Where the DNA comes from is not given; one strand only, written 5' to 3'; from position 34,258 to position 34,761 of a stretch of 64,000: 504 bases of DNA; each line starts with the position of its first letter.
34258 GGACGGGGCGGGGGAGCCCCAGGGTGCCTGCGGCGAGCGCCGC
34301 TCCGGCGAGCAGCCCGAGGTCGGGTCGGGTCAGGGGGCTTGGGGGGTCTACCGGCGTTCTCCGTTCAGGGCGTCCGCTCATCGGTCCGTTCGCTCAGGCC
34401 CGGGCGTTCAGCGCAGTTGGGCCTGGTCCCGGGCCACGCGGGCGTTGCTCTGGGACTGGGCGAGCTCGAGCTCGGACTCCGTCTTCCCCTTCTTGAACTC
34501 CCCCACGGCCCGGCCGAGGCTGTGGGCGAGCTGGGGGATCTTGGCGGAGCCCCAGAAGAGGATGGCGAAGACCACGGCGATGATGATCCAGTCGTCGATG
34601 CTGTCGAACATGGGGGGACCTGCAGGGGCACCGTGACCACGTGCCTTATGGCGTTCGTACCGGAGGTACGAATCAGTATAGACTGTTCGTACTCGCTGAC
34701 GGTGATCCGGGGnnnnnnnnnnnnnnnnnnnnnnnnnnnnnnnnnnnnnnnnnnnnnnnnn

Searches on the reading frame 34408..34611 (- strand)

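Call 78: search_protein_families(library=pfam, proteins=[window:34408-34611:-], max_evalue=0.01)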
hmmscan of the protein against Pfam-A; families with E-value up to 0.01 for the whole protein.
window:34408-34611:- (67 aa): 1 family
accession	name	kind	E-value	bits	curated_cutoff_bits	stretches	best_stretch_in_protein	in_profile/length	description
PF02416.21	TatA_B_E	-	1.7e-10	40.4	21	1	4-54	2-51/53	mttA/Hcf106 family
